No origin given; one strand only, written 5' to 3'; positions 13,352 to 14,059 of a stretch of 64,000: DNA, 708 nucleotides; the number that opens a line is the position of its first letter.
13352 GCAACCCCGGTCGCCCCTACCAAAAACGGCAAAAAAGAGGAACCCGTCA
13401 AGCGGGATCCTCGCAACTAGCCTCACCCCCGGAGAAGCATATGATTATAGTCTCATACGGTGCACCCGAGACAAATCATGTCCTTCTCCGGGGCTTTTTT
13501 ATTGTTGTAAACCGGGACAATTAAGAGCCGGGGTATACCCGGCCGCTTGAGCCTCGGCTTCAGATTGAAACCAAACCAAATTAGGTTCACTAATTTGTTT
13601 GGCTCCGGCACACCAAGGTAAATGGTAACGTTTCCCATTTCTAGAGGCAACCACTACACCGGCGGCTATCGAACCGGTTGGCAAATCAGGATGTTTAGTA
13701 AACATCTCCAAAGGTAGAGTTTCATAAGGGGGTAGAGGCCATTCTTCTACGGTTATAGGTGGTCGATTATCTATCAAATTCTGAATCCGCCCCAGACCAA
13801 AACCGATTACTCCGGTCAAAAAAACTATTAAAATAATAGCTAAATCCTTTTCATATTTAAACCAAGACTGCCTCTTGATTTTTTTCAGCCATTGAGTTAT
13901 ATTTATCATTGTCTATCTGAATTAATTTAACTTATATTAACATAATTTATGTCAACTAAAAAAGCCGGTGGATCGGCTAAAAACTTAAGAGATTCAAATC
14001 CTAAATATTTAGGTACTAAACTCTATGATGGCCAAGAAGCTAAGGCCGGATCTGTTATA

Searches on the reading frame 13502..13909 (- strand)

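Call 42: search_protein_families(library=pfam, proteins=[window:13502-13909:-], max_evalue=0.01)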
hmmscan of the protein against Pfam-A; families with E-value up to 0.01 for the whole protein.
window:13502-13909:- (136 aa): 1 family
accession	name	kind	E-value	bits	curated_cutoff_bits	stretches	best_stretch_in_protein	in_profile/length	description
PF02805.21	Ada_Zn_binding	-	0.0012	19.2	23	1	86-131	18-62/65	Metal binding domain of Ada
